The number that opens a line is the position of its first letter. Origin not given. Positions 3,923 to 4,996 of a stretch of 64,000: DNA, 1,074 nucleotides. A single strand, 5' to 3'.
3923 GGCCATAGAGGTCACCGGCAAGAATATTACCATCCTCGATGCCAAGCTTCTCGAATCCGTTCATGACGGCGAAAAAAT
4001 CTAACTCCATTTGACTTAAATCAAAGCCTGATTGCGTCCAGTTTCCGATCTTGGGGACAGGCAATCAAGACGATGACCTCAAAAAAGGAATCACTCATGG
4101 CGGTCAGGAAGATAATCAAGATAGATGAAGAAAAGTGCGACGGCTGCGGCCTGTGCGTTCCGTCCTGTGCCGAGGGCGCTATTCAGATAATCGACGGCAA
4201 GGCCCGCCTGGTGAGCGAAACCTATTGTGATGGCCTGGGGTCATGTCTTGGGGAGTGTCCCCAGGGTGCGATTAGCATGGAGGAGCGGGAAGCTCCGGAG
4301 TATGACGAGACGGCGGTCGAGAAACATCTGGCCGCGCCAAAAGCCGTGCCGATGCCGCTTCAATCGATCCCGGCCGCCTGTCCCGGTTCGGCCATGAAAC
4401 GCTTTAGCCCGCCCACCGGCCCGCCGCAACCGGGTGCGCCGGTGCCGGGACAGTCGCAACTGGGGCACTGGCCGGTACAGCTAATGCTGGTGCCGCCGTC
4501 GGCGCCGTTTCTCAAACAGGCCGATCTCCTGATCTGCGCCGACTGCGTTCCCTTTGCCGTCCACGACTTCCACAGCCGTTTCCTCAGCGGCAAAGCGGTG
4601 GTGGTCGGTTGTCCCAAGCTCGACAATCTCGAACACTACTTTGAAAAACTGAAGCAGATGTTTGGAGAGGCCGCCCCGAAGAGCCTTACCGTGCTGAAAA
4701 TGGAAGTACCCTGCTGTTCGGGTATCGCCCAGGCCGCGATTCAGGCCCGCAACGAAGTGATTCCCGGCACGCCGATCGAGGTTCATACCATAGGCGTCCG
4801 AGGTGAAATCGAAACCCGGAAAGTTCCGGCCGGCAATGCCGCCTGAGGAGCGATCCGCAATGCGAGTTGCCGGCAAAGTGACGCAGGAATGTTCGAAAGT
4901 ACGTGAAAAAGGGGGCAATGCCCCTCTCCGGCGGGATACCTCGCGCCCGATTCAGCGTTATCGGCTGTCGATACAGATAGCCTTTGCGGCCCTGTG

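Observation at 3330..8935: Crp/Fnr-linked operon combining a FrdX-like ferredoxin, a NapH-like polyferredoxin, an HAO-family octahaem cytochrome and a 3-TM hexahaem cytochrome: a candidate uncharacterised respiratory or detoxifying module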

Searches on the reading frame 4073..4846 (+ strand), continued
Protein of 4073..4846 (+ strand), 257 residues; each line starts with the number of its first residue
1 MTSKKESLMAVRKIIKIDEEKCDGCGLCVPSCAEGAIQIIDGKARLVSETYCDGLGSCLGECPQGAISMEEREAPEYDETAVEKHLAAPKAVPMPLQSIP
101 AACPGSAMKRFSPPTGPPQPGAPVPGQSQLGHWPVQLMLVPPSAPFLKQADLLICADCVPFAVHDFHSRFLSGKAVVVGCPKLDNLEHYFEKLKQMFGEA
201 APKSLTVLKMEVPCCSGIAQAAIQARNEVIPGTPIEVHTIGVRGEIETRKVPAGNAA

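Call 79: predict_structure(alignment_id=A3)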
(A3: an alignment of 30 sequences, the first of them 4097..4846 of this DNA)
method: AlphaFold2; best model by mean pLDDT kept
length: 249 residues; sequences in the alignment: 30
mean_pLDDT: 77.3   pTM: 0.53
mean pLDDT of the five models: 77.3, 73.9, 72.3, 70.7, 68.5
residues with pLDDT >= 90: 67; 70-90: 121; 50-70: 20; < 50: 41
segments of 3 or more residues with pLDDT < 50: 83-122
pLDDT, mean of each block of 10 residues (from residue 1): 84 85 82 85 68 77 86 82 41 37 35 41 65 87 93 86 89 79 96 96 87 95 96 88 76
secondary structure, 60 per line:
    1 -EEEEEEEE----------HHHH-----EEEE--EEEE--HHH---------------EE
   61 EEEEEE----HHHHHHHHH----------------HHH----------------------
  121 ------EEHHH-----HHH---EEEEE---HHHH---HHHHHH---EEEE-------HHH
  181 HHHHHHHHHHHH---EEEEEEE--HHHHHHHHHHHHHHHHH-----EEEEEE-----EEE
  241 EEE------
elements in order: E2-9 H20-23 E29-32 E35-38 E59-66 H71-79 E143-147 H151-154 H158-163 E167-170 H178-192 E196-202 H205-221 E227-232 E238-243

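Call 81: fold_search(model_id=the predicted structure, library=pdb)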
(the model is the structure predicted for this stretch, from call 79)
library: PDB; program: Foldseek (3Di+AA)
matches with E <= 10: 1027; with E <= 0.001: 0
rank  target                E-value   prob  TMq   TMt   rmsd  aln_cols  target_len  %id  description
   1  8ahx_B                7.1e-03  1.00  0.23  0.47   4.9        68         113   26  Cryo-EM structure of the nitrogen-fixation associated NADH:ferredoxin oxidoreductase RNF from Azotobacter vinelandii (released 2023-11-01)
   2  8rvu_A                7.6e-03  1.00  0.21  0.08   1.4        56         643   38  CryoEM structure of the Elp-Hdr complex of Methanothermobacter marburgensis state 2 (composite structure) (released 2025-05-14)
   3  9bt4_G                1.0e-02  1.00  0.23  0.63   2.0        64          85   31  Pyruvate:Ferredoxin Oxidoreductase from Methanosarcina acetivorans (released 2024-10-09)
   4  2z8q_A                1.1e-02  1.00  0.19  0.65   3.5        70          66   26  ferredoxin from Pyrococcus furiosus, D14C variant (released 2007-09-18)
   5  8rvy_A                1.2e-02  1.00  0.21  0.08   1.5        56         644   38  CryoEM structure of the Elp-Hdr complex of Methanothermobacter marburgensis state 1 (composite structure) (released 2025-05-14)
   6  8jh1_B                1.2e-02  0.97  0.30  0.17   5.3       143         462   12  Crystal Structure of the Csm6 Y161A mutant from Thermus thermophilus HB8 in complex with cyclic-tetraadenylate (cA4) (released 2023-12-13)
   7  5exe_B                1.5e-02  1.00  0.22  0.18   3.4        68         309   26  Crystal structure of oxalate oxidoreductase from Moorella thermoacetica bound with carboxy-TPP adduct (released 2015-12-30)
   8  9bt4_H                1.7e-02  1.00  0.23  0.64   1.8        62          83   31  Pyruvate:Ferredoxin Oxidoreductase from Methanosarcina acetivorans (released 2024-10-09)
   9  9a0b_B                2.0e-02  1.00  0.22  0.52   2.0        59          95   30  Structure determination of the HgcAB complex using metagenome sequence data, coevolution analysis, and ab initio struc (released 2020-06-12)
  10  5exd_K                2.0e-02  1.00  0.22  0.20   2.8        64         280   30  Crystal structure of oxalate oxidoreductase from Moorella thermoacetica bound with carboxy-di-oxido-methyl-TPP (COOM-T (released 2015-12-30)
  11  5exd_B                2.1e-02  1.00  0.22  0.19   2.9        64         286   30  Crystal structure of oxalate oxidoreductase from Moorella thermoacetica bound with carboxy-di-oxido-methyl-TPP (COOM-T (released 2015-12-30)
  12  5exd_E                2.7e-02  1.00  0.22  0.19   2.8        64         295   30  Crystal structure of oxalate oxidoreductase from Moorella thermoacetica bound with carboxy-di-oxido-methyl-TPP (COOM-T (released 2015-12-30)
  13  9w3w_A                2.7e-02  0.77  0.25  0.09   9.1       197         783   13  Structure of Csm6 from Actinomyces procaprae in complex with cyclic penta-adenylate (released 2026-03-04)
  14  3dbr_E                2.7e-02  0.47  0.21  0.11   8.8       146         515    8  Structural Dissection of a Gating Mechanism Preventing Misactivation of Ubiquitin by NEDD8's E1 (APPBP1-UBA3Arg190Gln- (released 2008-08-12)
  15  9w3v_A                3.3e-02  0.66  0.23  0.10   7.0       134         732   13  Structure of Csm6 from Actinomyces procaprae in complex with cyclic hexa-adenylate (released 2026-03-04)
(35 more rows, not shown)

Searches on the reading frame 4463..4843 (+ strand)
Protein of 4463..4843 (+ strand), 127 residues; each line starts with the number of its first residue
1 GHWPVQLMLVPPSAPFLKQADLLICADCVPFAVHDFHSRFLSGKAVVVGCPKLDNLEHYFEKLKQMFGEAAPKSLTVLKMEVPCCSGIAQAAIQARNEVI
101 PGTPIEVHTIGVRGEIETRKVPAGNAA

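Call 61: search_solved_structures(query=window:4463-4843:+, max_evalue=10, show_alignments=2)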
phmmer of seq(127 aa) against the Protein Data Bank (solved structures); distinct sequences matched with E-value up to 10: 3.
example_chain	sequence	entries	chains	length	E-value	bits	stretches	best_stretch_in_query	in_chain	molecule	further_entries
8h9g_L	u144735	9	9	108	1.9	11.9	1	39-84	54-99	ATP synthase-coupling factor 6, mitochondrial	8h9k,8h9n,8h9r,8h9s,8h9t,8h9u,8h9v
6fpz_A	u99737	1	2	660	2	11.8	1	13-80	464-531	Inter-alpha-trypsin inhibitor heavy chain H1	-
6fpy_A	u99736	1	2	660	2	11.8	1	13-80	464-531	Inter-alpha-trypsin inhibitor heavy chain H1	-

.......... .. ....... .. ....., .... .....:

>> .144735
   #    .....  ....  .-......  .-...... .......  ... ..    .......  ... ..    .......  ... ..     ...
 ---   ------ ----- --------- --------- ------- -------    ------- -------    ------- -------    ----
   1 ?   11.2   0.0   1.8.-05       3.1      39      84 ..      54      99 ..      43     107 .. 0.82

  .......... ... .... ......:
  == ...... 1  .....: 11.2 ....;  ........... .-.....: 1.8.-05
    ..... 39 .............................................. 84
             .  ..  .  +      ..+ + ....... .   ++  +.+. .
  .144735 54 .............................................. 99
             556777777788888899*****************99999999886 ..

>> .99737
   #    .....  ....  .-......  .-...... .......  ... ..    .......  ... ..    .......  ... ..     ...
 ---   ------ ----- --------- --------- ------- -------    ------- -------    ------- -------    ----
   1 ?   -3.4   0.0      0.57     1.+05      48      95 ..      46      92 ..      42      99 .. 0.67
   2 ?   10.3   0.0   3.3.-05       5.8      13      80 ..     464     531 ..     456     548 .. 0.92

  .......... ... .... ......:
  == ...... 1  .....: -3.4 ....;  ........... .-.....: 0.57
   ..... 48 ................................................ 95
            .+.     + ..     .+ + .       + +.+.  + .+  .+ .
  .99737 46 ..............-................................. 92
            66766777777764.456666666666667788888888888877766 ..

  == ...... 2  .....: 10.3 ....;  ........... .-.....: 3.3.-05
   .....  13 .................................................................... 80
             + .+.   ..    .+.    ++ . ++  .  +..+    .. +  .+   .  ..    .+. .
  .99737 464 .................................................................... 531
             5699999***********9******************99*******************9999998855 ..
